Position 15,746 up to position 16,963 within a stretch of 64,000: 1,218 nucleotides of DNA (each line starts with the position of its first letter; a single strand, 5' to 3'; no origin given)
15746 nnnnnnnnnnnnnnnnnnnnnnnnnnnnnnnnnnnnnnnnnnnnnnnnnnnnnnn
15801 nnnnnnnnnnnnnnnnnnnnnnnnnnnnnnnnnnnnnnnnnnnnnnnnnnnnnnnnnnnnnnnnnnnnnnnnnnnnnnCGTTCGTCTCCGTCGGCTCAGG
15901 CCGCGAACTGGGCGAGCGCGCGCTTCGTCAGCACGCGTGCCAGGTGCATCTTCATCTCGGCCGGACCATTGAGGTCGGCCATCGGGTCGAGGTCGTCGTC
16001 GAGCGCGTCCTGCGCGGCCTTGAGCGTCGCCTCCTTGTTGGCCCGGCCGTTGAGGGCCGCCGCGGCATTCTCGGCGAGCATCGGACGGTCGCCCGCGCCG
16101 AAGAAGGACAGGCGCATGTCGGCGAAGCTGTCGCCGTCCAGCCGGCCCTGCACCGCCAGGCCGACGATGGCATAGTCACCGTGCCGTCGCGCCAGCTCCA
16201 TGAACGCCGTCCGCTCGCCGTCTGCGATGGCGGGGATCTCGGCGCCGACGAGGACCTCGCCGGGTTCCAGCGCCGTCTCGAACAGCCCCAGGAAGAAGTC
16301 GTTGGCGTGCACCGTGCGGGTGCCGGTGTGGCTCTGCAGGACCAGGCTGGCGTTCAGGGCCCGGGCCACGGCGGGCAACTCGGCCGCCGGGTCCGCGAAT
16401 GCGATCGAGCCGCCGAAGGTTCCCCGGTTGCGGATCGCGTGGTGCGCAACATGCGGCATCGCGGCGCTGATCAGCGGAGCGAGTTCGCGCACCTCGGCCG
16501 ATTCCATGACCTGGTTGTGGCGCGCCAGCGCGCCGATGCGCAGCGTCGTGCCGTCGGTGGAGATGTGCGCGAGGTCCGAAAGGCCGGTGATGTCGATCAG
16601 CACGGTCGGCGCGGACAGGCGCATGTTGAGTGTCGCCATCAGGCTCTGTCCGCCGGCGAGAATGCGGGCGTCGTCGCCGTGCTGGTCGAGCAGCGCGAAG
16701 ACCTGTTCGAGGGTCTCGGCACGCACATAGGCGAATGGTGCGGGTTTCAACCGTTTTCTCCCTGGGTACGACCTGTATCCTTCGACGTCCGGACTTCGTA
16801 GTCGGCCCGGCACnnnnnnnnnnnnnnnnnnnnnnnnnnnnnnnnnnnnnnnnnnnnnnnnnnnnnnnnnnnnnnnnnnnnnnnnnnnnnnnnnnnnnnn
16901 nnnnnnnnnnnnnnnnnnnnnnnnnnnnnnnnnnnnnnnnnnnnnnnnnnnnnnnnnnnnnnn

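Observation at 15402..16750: Orphan CoxM/CoxS-like FAD plus 2Fe-2S pair with no molybdopterin large subunit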

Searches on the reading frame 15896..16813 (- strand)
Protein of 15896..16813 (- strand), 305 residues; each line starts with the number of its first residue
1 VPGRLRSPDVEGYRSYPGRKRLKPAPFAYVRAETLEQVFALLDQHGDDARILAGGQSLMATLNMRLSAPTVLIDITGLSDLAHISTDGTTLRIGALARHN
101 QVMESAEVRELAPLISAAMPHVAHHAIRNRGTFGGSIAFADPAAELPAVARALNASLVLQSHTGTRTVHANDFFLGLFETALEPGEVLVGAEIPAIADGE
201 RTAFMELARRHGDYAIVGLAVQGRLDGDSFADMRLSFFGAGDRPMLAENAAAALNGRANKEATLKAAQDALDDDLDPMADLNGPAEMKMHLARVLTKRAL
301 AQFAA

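Call 4: search_protein_families(library=pfam, proteins=[window:15896-16813:-])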
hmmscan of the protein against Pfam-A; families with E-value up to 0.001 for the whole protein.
window:15896-16813:- (305 aa): 2 families
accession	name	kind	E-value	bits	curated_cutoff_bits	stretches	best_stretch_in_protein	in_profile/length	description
PF00941.27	FAD_binding_5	-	4.6e-46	157.2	27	1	26-195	2-169/170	FAD binding domain in molybdopterin dehydrogenase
PF03450.22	CO_deh_flav_C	-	6e-23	81.4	25.5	1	203-302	2-101/102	CO dehydrogenase flavoprotein C-terminal domain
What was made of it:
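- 15896..16750 (-): M: FAD-binding medium subunit, 284 aa, TTG start. PF00941 4.6e-46 and PF03450 6e-23 (call 4).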

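Call 12: search_protein_families(library=ncbifam, proteins=[window:15896-16750:-], max_evalue=0.00001)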
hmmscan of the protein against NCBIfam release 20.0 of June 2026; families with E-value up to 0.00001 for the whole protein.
window:15896-16750:- (284 aa): 8 families
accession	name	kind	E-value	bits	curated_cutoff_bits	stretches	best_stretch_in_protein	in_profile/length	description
NF041019.1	glyceraldDH_beta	equivalog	1e-74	251.3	350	1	1-281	1-279/280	glyceraldehyde dehydrogenase subunit beta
NF043083.1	XdhB_XDHase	equivalog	5.2e-41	140.7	310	1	8-281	7-282/289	xanthine dehydrogenase subunit XdhB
TIGR02963.1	xanthine_xdhA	equivalog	8.5e-38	130.2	467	1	12-278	199-464/468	xanthine dehydrogenase small subunit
NF007427.0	PRK09971.1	equivalog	2.8e-37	128.5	287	1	8-281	7-282/292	xanthine dehydrogenase FAD-binding subunit XdhB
TIGR03195.1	4hydrxCoA_B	equivalog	1.4e-25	90.1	404.55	2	6-116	5-114/321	4-hydroxybenzoyl-CoA reductase subunit beta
TIGR03199.1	pucC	equivalog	2e-16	60.1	306.05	1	13-238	3-225/264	xanthine dehydrogenase subunit C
TIGR03312.1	Se_sel_red_FAD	hypoth_equivalog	5.6e-14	51.9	241.5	1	8-277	4-245/257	molybdopterin-dependent oxidoreductase FAD-binding subunit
TIGR02969.1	mam_aldehyde_ox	subfamily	1.3e-07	29.6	1912.3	1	100-253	339-496/1330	aldehyde oxidase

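Call 13: find_encoding_contigs(protein=window:15896-16750:-, flank=10000, max_places=6)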
Protein window:15896-16750:- (284 aa): 2 contigs read that carry it; 2 places shown.
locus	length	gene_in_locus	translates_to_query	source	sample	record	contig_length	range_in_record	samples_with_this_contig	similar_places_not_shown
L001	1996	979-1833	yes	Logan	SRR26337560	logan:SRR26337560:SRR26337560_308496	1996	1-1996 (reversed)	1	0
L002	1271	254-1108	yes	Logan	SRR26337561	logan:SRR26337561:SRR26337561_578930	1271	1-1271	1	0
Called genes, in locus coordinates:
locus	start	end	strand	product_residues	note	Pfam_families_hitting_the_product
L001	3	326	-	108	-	?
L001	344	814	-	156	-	PF02566:OsmC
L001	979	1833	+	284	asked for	PF00941:FAD_binding_5, PF03450:CO_deh_flav_C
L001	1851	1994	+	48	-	?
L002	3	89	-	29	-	?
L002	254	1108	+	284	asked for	PF00941:FAD_binding_5, PF03450:CO_deh_flav_C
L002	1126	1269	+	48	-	?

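Call 15: find_homologous_proteins(query=window:15896-16750:-, max_evalue=1e-20)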
Query window:15896-16750:- (284 aa): 7999 proteins with E <= 1e-20 among 8000 candidates; the best 120 are listed.
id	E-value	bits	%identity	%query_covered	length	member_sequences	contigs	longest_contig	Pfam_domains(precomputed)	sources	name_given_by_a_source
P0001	5.6e-176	601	100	100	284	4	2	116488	PF00941.28,PF03450.23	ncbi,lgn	-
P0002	2.0e-144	498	81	100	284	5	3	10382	PF00941.28,PF03450.23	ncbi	-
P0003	7.4e-142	489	80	100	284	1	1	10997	PF00941.28,PF03450.23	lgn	-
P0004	2.7e-137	475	77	100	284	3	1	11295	PF00941.28,PF03450.23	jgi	-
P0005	4.3e-137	474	77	100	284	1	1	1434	PF00941.28,PF03450.23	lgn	-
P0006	1.6e-136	472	78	100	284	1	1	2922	PF00941.28,PF03450.23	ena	-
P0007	2.2e-136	472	78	100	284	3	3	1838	PF00941.28,PF03450.23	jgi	-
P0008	2.5e-136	471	77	100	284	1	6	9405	PF00941.28,PF03450.23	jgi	jgi:carbon-monoxide dehydrogenase medium subunit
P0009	6.9e-136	470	77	100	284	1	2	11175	PF00941.28,PF03450.23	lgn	-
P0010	6.9e-136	470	77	100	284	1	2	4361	PF00941.28,PF03450.23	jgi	jgi:carbon-monoxide dehydrogenase medium subunit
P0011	1.4e-134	466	77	100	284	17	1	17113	PF00941.28,PF03450.23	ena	-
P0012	2.0e-134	465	77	100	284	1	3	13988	PF00941.28,PF03450.23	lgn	-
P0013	2.5e-134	465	76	100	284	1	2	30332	PF00941.28,PF03450.23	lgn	-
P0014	4.8e-134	464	76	100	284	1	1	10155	PF00941.28,PF03450.23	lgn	-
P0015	5.7e-134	464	76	100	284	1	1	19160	PF00941.28,PF03450.23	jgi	jgi:carbon-monoxide dehydrogenase medium subunit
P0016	6.1e-134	463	76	100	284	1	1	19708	PF00941.28,PF03450.23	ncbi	-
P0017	6.7e-134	463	76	100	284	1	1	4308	PF00941.28,PF03450.23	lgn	-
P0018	8.0e-134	463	76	100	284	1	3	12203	PF00941.28,PF03450.23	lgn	-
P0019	1.0e-133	463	76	100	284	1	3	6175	PF00941.28,PF03450.23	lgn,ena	-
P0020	1.4e-133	462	76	100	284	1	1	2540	PF00941.28,PF03450.23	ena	-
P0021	1.8e-133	462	78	100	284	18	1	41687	PF00941.28,PF03450.23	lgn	-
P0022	1.9e-133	462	76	100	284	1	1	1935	PF00941.28,PF03450.23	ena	-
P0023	2.1e-133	462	75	100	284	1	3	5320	PF00941.28,PF03450.23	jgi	-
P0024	2.8e-133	461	75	100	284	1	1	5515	PF00941.28,PF03450.23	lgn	-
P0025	2.9e-133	461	75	100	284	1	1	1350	PF00941.28,PF03450.23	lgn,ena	-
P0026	3.1e-133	461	75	100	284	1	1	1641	PF00941.28,PF03450.23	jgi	-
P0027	4.1e-133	461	75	100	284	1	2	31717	PF00941.28,PF03450.23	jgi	jgi:carbon-monoxide dehydrogenase medium subunit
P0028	6.3e-133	460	76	100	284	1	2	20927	PF00941.28,PF03450.23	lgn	-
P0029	6.6e-133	460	76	100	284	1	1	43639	PF00941.28,PF03450.23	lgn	-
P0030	1.2e-132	459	75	100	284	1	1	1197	PF00941.28,PF03450.23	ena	-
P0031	1.7e-132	459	75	100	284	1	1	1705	PF00941.28,PF03450.23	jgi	-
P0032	2.3e-132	458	75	100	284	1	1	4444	PF00941.28,PF03450.23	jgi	jgi:carbon-monoxide dehydrogenase medium subunit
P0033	2.7e-132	458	75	100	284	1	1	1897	PF00941.28,PF03450.23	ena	-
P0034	5.5e-132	457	75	100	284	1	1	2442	PF00941.28,PF03450.23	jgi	-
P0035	5.6e-132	457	75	100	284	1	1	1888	PF00941.28,PF03450.23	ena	-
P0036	8.3e-132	457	75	100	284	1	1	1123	PF00941.28,PF03450.23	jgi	-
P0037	1.2e-131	456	75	100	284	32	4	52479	PF00941.28,PF03450.23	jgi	jgi:carbon-monoxide dehydrogenase medium subunit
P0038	2.7e-131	455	76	100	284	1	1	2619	PF00941.28,PF03450.23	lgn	-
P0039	3.3e-131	455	76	100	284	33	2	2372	PF00941.28,PF03450.23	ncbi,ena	-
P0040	4.1e-131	454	77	100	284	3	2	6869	PF00941.28,PF03450.23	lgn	-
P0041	5.5e-131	454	75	100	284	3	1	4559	PF00941.28,PF03450.23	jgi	jgi:carbon-monoxide dehydrogenase medium subunit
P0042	8.5e-131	453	76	100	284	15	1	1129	PF00941.28,PF03450.23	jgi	jgi:carbon-monoxide dehydrogenase medium subunit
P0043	8.7e-131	453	77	100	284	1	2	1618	PF00941.28,PF03450.23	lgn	-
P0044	1.1e-130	453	75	100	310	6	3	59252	PF00941.28,PF03450.23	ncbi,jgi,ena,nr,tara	ncbi:MAG: molybdopterin dehydrogenase [Rhodospirillaceae bacterium]|nr:molybdopterin dehydrogenase [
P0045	2.3e-130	452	75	100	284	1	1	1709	PF00941.28,PF03450.23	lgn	-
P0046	2.5e-130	452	76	100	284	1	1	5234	PF00941.28,PF03450.23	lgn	-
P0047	2.7e-130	452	75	100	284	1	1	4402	PF00941.28,PF03450.23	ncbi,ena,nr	ncbi:MAG: xanthine dehydrogenase family protein subunit M [Alphaproteobacteria bacterium]|nr:xanthin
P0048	3.2e-130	451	75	100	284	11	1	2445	PF00941.28,PF03450.23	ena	-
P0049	3.4e-130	451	75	100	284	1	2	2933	PF00941.28,PF03450.23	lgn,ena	-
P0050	4.8e-130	451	75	100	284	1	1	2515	PF00941.28,PF03450.23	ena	-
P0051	6.3e-130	450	74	100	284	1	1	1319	PF00941.28,PF03450.23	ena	-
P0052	7.0e-130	450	75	100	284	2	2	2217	PF00941.28,PF03450.23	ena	-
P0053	1.0e-129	450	74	100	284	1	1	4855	PF00941.28,PF03450.23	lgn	-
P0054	1.0e-129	450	75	100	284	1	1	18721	PF00941.28,PF03450.23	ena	-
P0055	1.4e-129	449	75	100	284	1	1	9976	PF00941.28,PF03450.23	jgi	-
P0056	1.5e-129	449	75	100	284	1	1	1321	PF00941.28,PF03450.23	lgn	-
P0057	1.5e-129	449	75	100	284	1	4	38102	PF00941.28,PF03450.23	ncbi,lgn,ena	-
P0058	1.7e-129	449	75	100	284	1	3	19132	PF00941.28,PF03450.23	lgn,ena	-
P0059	2.2e-129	449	75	100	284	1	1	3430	PF00941.28,PF03450.23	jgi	-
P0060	3.1e-129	448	75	100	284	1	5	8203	PF00941.28,PF03450.23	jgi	jgi:carbon-monoxide dehydrogenase medium subunit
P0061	3.1e-129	448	75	100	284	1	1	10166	PF00941.28,PF03450.23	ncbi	-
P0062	3.5e-129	448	75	100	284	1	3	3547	PF00941.28,PF03450.23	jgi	-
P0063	3.6e-129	448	75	100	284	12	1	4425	PF00941.28,PF03450.23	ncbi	ncbi:MAG: xanthine dehydrogenase family protein subunit M [Rhodospirillaceae bacterium]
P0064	5.2e-129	447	75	100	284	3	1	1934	PF00941.28,PF03450.23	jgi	-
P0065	5.9e-129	447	75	98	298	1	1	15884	PF00941.28,PF03450.23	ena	-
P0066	8.7e-129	447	75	100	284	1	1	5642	PF00941.28,PF03450.23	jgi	-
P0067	1.4e-128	446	75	100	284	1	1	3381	PF00941.28,PF03450.23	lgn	-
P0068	2.8e-128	445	75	100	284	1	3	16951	PF00941.28,PF03450.23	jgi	jgi:carbon-monoxide dehydrogenase medium subunit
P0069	3.7e-128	445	75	100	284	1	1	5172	PF00941.28,PF03450.23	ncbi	ncbi:MAG: xanthine dehydrogenase family protein subunit M [Rhodospirillaceae bacterium]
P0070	7.3e-128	444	74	100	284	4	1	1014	PF00941.28,PF03450.23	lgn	-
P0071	9.4e-128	443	75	100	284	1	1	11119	PF00941.28,PF03450.23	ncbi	ncbi:MAG: xanthine dehydrogenase family protein subunit M [Rhodospirillaceae bacterium]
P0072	1.3e-127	443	74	100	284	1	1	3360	PF00941.28,PF03450.23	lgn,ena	-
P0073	2.7e-127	442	73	100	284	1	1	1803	PF00941.28,PF03450.23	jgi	-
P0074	3.1e-127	442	74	100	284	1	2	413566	PF00941.28,PF03450.23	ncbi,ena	-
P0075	3.8e-127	441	74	100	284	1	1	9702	PF00941.28,PF03450.23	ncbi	-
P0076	4.4e-127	441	74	100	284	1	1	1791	PF00941.28,PF03450.23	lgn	-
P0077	1.5e-126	439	74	100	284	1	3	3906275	PF00941.28,PF03450.23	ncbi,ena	-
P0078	1.6e-126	439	74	100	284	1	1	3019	PF00941.28,PF03450.23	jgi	jgi:carbon-monoxide dehydrogenase medium subunit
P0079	3.0e-125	435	73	100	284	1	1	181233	PF00941.28,PF03450.23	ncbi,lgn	-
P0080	4.9e-125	434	73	100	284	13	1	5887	PF00941.28,PF03450.23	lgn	-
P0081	1.1e-124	433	72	100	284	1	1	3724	PF00941.28,PF03450.23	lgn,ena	-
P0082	1.5e-122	426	74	100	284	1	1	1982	PF00941.28,PF03450.23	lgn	-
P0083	1.7e-122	426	73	100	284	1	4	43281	PF00941.28,PF03450.23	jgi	jgi:carbon-monoxide dehydrogenase medium subunit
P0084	1.9e-122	426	71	100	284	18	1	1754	PF00941.28,PF03450.23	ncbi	-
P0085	2.4e-122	426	74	100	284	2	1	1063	PF00941.28,PF03450.23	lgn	-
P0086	1.5e-121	423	71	100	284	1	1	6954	PF00941.28,PF03450.23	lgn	-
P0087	1.5e-121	423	73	100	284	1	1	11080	PF00941.28,PF03450.23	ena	-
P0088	9.7e-121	420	74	100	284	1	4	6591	PF00941.28,PF03450.23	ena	-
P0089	1.2e-120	420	70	99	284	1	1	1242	PF00941.28,PF03450.23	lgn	-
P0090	4.0e-120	418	70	100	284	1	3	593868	PF00941.28,PF03450.23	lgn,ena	-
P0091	6.5e-120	418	70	100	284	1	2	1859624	PF00941.28,PF03450.23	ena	-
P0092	6.5e-120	418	70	100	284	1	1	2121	PF00941.28,PF03450.23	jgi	jgi:carbon-monoxide dehydrogenase medium subunit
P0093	9.4e-120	417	69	100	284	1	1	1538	PF00941.28,PF03450.23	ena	-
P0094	1.3e-119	417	69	99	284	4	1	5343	PF00941.28,PF03450.23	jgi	jgi:carbon-monoxide dehydrogenase medium subunit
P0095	1.3e-119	417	71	100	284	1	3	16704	PF00941.28,PF03450.23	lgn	-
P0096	2.6e-119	416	70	100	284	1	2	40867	PF00941.28,PF03450.23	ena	-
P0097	3.1e-119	415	70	100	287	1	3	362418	PF00941.28,PF03450.23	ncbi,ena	-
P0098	4.2e-119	415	71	100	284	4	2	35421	PF00941.28,PF03450.23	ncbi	-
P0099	4.7e-119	415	70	100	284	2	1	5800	PF00941.28,PF03450.23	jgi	jgi:carbon-monoxide dehydrogenase medium subunit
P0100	6.1e-119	414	71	100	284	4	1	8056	PF00941.28,PF03450.23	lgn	-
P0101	7.4e-119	414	69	100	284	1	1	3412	PF00941.28,PF03450.23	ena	-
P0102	8.4e-119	414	70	100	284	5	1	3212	PF00941.28,PF03450.23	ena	-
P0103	9.1e-119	414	70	100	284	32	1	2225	PF00941.28,PF03450.23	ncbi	-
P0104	9.7e-119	414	71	100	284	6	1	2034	PF00941.28,PF03450.23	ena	-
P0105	1.2e-118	413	71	100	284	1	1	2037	PF00941.28,PF03450.23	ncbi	-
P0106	1.5e-118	413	71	100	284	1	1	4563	PF00941.28,PF03450.23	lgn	-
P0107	1.6e-118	413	70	100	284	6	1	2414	PF00941.28,PF03450.23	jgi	jgi:carbon-monoxide dehydrogenase medium subunit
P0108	2.1e-118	413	70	100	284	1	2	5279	PF00941.28,PF03450.23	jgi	-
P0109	2.7e-118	412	71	100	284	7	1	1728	PF00941.28,PF03450.23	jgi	jgi:carbon-monoxide dehydrogenase medium subunit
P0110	3.0e-118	412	69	100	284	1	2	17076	PF00941.28,PF03450.23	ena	-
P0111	3.7e-118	412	70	100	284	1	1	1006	PF00941.28,PF03450.23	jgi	jgi:carbon-monoxide dehydrogenase medium subunit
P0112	4.1e-118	412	70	100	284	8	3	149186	PF00941.28,PF03450.23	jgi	jgi:carbon-monoxide dehydrogenase medium subunit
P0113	5.0e-118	411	71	100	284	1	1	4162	PF00941.28,PF03450.23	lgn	-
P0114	5.0e-118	411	72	100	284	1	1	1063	PF00941.28,PF03450.23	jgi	jgi:carbon-monoxide dehydrogenase medium subunit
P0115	7.4e-118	411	71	100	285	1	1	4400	PF00941.28,PF03450.23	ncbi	ncbi:unnamed protein product, partial [Discosporangium mesarthrocarpum]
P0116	1.2e-117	410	71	100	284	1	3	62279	PF00941.28,PF03450.23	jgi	jgi:carbon-monoxide dehydrogenase medium subunit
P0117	2.0e-117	409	70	100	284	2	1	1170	PF00941.28,PF03450.23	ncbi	-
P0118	2.2e-117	409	70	100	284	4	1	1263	PF00941.28,PF03450.23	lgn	-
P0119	3.9e-117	408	70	100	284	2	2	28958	PF00941.28,PF03450.23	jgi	-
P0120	7.4e-117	408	71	100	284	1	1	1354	PF00941.28,PF03450.23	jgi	-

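Call 16: find_encoding_contigs(protein=P0077, flank=10000, max_places=2)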
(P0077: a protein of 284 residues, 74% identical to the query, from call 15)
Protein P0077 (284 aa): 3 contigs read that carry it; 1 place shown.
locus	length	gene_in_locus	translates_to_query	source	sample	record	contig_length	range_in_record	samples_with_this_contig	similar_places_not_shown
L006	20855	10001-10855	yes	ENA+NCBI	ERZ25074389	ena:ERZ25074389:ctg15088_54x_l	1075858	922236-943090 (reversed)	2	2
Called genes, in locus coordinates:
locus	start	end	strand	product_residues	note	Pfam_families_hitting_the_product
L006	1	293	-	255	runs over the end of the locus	PF00089:Trypsin, PF13365:Trypsin_2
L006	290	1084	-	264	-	-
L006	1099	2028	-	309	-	PF02826:2-Hacid_dh_C, PF03446:NAD_binding_2 (weak)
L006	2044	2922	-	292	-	PF01522:Polysacc_deac_1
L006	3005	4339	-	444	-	PF06808:DctM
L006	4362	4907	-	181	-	PF04290:DctQ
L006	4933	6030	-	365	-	PF03480:DctP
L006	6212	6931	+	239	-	PF00392:GntR, PF07729:FCD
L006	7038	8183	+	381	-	PF01717:Meth_synt_2 (faint)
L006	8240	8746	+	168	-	PF00034:Cytochrom_C, PF13442:Cytochrome_CBB3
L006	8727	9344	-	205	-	PF02798:GST_N, PF13417:GST_N_3 (weak), PF13409:GST_N_2, PF13410:GST_C_2 (faint), PF00043:GST_C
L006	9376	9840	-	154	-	PF02566:OsmC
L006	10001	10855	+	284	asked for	PF00941:FAD_binding_5, PF03450:CO_deh_flav_C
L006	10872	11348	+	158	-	PF00111:Fer2, PF13085:Fer2_3 (weak), PF01799:Fer2_2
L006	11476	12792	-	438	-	PF06808:DctM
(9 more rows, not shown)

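Call 17: find_encoding_contigs(protein=P0091, flank=10000, max_places=2)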
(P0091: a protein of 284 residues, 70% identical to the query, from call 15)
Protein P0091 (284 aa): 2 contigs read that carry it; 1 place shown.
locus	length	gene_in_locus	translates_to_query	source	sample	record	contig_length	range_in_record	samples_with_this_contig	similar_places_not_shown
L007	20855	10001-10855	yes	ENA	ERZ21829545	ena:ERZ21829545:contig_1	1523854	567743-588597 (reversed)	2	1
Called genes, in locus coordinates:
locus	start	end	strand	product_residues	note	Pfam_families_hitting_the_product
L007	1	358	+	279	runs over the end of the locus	PF00561:Abhydrolase_1, PF12146:Hydrolase_4, PF12697:Abhydrolase_6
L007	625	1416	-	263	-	-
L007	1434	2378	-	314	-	PF02826:2-Hacid_dh_C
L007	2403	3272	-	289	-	PF01522:Polysacc_deac_1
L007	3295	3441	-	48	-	-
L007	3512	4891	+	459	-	PF13701:DDE_Tnp_1_4, PF01609:DDE_Tnp_1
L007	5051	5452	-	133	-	PF14559:TPR_19 (weak)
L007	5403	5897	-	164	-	PF02798:GST_N, PF13417:GST_N_3, PF13409:GST_N_2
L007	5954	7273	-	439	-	PF06808:DctM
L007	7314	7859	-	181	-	PF04290:DctQ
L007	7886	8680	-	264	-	PF03480:DctP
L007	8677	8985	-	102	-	-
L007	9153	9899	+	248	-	PF00392:GntR, PF07729:FCD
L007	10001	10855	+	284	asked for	PF00941:FAD_binding_5, PF03450:CO_deh_flav_C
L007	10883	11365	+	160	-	PF00111:Fer2, PF13085:Fer2_3 (weak), PF01799:Fer2_2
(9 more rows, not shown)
